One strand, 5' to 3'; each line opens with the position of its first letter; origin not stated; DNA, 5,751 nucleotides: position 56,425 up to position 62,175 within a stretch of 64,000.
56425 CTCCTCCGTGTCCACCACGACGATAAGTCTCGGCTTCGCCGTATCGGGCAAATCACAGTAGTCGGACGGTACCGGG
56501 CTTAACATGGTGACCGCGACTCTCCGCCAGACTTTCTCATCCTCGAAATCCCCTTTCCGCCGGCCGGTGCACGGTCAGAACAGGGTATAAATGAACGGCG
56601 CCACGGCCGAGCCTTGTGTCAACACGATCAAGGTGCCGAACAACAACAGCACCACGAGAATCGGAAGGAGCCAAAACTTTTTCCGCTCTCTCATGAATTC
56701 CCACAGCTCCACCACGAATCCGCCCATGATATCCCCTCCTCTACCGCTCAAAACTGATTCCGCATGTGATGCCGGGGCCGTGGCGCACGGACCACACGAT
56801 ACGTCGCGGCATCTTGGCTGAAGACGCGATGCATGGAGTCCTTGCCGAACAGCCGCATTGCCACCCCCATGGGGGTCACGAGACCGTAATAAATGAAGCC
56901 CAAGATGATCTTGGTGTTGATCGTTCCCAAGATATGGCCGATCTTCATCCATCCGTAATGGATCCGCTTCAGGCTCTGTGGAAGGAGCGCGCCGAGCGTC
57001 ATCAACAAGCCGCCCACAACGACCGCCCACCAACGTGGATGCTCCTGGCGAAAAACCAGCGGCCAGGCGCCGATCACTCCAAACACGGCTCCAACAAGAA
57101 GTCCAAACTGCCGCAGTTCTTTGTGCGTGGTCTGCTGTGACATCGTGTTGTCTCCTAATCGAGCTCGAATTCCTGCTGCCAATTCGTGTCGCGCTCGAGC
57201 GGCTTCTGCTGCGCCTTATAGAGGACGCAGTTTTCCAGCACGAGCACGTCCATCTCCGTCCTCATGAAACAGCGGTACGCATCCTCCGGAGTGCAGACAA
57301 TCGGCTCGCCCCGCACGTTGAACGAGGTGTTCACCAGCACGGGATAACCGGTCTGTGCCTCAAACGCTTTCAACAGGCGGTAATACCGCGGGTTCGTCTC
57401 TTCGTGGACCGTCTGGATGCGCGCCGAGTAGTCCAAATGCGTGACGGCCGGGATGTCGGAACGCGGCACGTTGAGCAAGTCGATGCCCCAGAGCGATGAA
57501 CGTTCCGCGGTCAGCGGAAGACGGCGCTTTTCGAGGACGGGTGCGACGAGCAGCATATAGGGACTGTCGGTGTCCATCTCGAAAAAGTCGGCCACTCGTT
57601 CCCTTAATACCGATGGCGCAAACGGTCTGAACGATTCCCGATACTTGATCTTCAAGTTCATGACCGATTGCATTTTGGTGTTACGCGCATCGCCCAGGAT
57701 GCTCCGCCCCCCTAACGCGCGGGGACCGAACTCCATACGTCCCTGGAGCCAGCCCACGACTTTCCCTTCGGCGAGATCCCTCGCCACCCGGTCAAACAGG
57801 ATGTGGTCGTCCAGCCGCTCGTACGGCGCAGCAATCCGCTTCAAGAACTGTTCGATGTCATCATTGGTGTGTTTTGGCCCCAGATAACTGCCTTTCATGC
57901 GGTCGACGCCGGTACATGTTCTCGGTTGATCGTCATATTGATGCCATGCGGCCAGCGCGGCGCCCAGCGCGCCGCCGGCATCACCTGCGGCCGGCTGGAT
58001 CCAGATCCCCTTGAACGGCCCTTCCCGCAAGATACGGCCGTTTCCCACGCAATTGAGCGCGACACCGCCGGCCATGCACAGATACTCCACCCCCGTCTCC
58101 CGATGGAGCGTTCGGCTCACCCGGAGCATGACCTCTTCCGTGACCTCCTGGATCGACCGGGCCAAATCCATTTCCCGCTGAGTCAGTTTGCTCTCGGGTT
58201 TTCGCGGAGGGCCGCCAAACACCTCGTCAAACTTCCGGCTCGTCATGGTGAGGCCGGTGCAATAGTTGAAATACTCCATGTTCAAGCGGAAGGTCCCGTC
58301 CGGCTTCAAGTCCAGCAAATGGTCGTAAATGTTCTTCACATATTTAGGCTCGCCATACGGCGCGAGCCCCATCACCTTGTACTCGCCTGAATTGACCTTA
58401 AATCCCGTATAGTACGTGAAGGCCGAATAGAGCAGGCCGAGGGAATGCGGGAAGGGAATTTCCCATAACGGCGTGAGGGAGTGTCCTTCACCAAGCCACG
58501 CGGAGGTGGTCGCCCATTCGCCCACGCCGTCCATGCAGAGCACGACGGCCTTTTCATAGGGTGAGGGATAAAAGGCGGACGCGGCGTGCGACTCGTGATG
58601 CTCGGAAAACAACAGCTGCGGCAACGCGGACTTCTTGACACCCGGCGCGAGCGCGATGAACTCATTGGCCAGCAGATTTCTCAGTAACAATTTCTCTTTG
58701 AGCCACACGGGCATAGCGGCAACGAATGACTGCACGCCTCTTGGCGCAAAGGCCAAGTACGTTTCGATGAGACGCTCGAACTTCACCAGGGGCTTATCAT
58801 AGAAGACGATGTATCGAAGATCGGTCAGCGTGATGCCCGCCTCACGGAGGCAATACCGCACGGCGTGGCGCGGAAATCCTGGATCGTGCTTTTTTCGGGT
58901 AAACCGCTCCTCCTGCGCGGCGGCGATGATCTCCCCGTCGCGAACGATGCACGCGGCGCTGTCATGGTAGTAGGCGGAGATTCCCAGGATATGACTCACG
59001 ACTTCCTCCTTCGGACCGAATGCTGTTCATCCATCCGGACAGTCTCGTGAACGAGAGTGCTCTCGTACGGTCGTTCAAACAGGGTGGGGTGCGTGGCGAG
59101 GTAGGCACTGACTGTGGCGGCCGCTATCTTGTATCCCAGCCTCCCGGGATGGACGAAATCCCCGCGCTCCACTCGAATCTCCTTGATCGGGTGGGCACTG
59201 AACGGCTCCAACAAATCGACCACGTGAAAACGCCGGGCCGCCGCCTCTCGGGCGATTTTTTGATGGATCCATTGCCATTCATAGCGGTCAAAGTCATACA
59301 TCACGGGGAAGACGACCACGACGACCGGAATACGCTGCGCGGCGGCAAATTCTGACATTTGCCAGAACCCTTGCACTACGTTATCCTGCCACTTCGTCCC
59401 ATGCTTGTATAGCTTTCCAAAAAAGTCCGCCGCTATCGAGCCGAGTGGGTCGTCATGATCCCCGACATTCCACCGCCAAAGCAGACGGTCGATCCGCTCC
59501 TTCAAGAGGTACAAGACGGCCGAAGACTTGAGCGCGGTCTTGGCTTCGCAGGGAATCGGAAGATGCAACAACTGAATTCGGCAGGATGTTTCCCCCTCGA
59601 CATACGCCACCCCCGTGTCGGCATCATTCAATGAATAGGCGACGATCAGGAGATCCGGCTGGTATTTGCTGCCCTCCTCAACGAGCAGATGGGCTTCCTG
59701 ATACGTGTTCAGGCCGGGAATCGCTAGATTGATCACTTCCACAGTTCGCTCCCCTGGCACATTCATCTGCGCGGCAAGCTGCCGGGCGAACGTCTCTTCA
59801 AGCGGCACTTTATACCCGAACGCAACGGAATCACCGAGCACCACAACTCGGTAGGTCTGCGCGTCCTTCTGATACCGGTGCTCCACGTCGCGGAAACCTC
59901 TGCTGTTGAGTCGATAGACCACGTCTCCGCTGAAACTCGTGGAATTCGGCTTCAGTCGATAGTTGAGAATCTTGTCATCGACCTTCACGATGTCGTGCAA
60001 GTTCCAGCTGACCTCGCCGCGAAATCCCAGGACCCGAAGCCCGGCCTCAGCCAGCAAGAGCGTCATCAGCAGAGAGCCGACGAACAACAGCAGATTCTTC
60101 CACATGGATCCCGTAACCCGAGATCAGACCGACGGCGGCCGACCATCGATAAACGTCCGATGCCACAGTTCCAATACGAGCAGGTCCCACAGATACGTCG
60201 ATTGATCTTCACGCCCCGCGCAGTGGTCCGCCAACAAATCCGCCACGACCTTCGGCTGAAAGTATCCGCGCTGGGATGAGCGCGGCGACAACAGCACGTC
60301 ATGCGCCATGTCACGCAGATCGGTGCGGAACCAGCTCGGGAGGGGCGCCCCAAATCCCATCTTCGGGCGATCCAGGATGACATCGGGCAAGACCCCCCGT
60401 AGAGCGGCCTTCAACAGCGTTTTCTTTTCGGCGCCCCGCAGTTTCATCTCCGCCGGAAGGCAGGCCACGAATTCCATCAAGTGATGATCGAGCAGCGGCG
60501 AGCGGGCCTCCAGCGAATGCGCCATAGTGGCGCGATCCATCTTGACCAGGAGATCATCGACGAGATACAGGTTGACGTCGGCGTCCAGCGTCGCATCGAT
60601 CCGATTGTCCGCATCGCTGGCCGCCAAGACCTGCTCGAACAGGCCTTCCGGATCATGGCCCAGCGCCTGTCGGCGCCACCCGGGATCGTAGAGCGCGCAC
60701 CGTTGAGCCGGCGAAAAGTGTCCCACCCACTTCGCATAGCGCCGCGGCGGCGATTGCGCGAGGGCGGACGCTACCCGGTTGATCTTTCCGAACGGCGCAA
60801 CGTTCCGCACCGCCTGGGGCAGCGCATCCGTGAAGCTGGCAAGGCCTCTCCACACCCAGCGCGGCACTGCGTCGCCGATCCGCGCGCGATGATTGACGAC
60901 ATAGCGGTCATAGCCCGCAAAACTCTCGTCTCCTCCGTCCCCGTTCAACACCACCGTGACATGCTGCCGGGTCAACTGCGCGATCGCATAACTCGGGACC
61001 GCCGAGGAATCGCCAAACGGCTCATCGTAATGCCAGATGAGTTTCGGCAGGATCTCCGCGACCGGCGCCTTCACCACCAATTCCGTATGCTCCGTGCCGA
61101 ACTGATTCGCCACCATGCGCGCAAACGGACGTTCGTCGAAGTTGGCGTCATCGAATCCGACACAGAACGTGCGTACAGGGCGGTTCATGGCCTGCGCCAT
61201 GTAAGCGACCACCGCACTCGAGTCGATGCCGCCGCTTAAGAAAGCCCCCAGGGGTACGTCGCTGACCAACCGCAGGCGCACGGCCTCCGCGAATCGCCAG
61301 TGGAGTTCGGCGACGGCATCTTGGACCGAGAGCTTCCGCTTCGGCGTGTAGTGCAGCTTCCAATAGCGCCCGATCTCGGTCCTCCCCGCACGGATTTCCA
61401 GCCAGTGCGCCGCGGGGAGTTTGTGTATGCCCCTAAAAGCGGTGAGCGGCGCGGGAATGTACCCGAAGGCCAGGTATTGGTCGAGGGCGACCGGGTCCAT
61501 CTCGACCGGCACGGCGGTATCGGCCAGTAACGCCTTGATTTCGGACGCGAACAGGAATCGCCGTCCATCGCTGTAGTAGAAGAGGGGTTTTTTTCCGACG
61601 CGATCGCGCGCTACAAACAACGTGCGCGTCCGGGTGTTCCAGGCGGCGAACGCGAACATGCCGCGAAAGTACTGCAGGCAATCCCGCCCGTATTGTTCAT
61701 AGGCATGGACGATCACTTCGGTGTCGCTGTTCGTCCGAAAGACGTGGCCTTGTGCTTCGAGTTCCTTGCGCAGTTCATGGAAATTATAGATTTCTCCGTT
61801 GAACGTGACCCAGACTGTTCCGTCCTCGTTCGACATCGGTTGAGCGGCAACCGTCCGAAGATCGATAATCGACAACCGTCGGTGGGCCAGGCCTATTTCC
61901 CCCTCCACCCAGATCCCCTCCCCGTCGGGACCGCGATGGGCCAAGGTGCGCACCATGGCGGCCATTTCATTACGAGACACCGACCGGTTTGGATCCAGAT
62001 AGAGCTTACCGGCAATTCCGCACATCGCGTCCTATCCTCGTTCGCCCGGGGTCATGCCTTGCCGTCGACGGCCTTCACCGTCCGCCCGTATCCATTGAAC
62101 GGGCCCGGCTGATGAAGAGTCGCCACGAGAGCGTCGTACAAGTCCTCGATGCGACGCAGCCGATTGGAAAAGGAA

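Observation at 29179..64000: Candidate undescribed system: a secretin/type-IV-filament machine physically merged with glycan synthesis and glycan-binding proteins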

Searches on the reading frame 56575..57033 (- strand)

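Call 5: search_protein_families(library=pfam, proteins=[window:56575-57033:-])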
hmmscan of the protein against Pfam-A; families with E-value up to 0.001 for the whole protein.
window:56575-57033:- (152 aa): 1 family
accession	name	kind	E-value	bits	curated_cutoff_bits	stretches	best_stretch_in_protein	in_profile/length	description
PF19451.5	DUF5989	-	2.9e-26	91.7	27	1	105-152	2-49/49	Family of unknown function (DUF5989)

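Call 9: search_protein_families(library=ncbifam, proteins=[window:56575-57033:-])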
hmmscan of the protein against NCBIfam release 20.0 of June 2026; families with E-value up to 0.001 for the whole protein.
window:56575-57033:- (152 aa): 0 families

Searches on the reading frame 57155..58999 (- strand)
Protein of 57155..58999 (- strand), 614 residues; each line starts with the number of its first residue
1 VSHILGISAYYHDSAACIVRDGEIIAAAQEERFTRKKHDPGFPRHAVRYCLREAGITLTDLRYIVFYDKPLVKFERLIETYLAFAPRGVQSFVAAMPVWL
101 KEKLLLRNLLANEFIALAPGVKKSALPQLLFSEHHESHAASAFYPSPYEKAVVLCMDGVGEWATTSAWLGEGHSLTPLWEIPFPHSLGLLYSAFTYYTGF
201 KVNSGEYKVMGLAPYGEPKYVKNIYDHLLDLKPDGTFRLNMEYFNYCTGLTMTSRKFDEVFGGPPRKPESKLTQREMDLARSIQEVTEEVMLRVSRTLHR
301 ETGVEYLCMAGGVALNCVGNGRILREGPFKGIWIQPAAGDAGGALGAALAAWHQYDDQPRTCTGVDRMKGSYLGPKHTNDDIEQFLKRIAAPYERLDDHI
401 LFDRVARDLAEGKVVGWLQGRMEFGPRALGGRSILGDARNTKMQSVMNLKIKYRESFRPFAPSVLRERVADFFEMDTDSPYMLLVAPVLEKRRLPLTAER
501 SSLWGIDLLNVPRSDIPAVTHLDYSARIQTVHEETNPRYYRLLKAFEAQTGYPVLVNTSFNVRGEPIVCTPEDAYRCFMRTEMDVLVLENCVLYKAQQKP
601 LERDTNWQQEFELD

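Call 5: search_protein_families(library=pfam, proteins=[window:57155-58999:-])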
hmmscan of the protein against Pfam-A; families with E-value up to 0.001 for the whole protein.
window:57155-58999:- (614 aa): 2 families
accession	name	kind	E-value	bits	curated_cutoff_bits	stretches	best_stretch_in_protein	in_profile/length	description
PF02543.21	Carbam_trans_N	-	2.2e-112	376.4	24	1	3-349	1-346/346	Carbamoyltransferase N-terminus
PF16861.10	Carbam_trans_C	-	5.6e-75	251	27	1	406-595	1-170/170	Carbamoyltransferase C-terminus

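Call 9: search_protein_families(library=ncbifam, proteins=[window:57155-58999:-])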
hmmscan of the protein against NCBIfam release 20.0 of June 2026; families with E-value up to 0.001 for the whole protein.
window:57155-58999:- (614 aa): 1 family
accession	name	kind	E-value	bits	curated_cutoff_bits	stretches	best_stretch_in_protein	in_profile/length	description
NF041651.1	nodul_NodU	equivalog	1.4e-40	139.7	1000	1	294-567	289-529/556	nodulation protein NodU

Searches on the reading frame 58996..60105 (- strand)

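Call 5: search_protein_families(library=pfam, proteins=[window:58996-60105:-])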
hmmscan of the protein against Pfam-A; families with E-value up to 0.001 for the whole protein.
window:58996-60105:- (369 aa): 2 families
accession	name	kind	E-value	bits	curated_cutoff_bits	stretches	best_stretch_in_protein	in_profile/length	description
PF13472.12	Lipase_GDSL_2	-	4.7e-13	50.5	32.9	1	89-327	1-178/178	GDSL-like Lipase/Acylhydrolase family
PF00657.28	Lipase_GDSL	-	6.2e-06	26.9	23.6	1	87-165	1-92/208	GDSL-like Lipase/Acylhydrolase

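Call 9: search_protein_families(library=ncbifam, proteins=[window:58996-60105:-])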
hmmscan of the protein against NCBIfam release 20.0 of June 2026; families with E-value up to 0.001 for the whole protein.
window:58996-60105:- (369 aa): 2 families
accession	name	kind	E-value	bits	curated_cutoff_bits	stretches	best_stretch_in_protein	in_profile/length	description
NF047474.1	GDSL_LA_2486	hypoth_equivalog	3e-07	30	300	1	11-134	6-133/326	LA_2486 family SGNH/GDSL-type esterase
NF007819.1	PRK10528.1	equivalog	7.6e-05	22.5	270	1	86-168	30-111/210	multifunctional acyl-CoA thioesterase I/protease I/lysophospholipase L1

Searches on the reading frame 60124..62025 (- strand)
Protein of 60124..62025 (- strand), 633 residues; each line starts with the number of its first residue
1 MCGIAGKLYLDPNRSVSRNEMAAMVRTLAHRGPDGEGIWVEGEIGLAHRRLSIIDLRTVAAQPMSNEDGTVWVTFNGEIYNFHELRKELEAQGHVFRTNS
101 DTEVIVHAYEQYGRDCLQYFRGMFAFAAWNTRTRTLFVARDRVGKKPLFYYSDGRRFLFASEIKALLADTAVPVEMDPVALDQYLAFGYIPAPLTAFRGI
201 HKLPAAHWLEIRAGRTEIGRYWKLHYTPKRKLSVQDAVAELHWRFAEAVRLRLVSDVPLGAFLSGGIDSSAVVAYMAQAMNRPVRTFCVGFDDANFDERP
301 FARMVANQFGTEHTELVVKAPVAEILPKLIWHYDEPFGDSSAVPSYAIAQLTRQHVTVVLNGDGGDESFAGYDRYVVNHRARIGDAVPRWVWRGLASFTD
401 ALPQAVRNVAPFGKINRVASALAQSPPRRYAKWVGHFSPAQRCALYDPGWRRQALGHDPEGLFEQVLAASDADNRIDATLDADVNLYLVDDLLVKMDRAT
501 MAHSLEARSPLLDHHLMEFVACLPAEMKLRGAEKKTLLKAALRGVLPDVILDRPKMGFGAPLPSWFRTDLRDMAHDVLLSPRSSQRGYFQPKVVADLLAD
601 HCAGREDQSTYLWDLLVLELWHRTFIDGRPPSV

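Call 5: search_protein_families(library=pfam, proteins=[window:60124-62025:-])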
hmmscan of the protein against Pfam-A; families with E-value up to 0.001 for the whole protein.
window:60124-62025:- (633 aa): 4 families
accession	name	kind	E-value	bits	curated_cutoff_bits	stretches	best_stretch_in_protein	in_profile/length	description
PF00733.27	Asn_synthase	-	1.6e-103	347.5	21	1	244-623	5-354/354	Asparagine synthase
PF13522.11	GATase_6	-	4.4e-49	166.3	27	1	33-162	1-130/130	Glutamine amidotransferase domain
PF13537.11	GATase_7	-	8.9e-49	165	25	1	48-168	1-123/123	Glutamine amidotransferase domain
PF12481.13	DUF3700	-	0.0003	20.8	27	1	71-159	77-168/228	Aluminium induced protein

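Call 9: search_protein_families(library=ncbifam, proteins=[window:60124-62025:-])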
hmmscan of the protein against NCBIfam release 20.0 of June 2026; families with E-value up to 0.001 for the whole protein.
window:60124-62025:- (633 aa): 9 families
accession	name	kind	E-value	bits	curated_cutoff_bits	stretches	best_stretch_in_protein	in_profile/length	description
TIGR03108.1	eps_aminotran_1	hypoth_equivalog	1.8e-202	674.4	816.9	1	1-620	1-623/628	XrtA/PEP-CTERM system amidotransferase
TIGR01536.1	asn_synth_AEB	equivalog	1.6e-154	515.8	267.1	1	2-558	1-517/517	asparagine synthase (glutamine-hydrolyzing)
TIGR03104.1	trio_amidotrans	equivalog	2.3e-141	471.9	570.1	2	1-377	1-385/589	N-acetylglutaminylglutamine amidotransferase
NF033535.1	lass_lactam_cya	exception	1.1e-94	318.3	525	2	1-369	1-376/668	lasso peptide isopeptide bond-forming cyclase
NF006949.0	PRK09431.1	equivalog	2e-89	300.6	499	3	1-169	1-168/554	asparagine synthase B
NF033561.1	macrolact_Ik_Al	subfamily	9.4e-19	67.4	300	1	111-370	70-332/561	albusnodin/ikarugamycin family macrolactam cyclase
NF001484.0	PRK00331.1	subfamily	3e-14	52.3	381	1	14-176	40-208/601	isomerizing glutamine--fructose-6-phosphate transaminase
TIGR01134.1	purF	equivalog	5.7e-14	52.3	350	1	41-171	63-204/432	amidophosphoribosyltransferase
TIGR01135.1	glmS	equivalog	3.4e-13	49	418.05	1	41-171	63-202/607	glutamine--fructose-6-phosphate transaminase (isomerizing)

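Call 13: find_encoding_contigs(protein=window:60124-62025:-, flank=10000, max_places=4)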
Protein window:60124-62025:- (633 aa): no gene with exactly this product is on record in the collection.
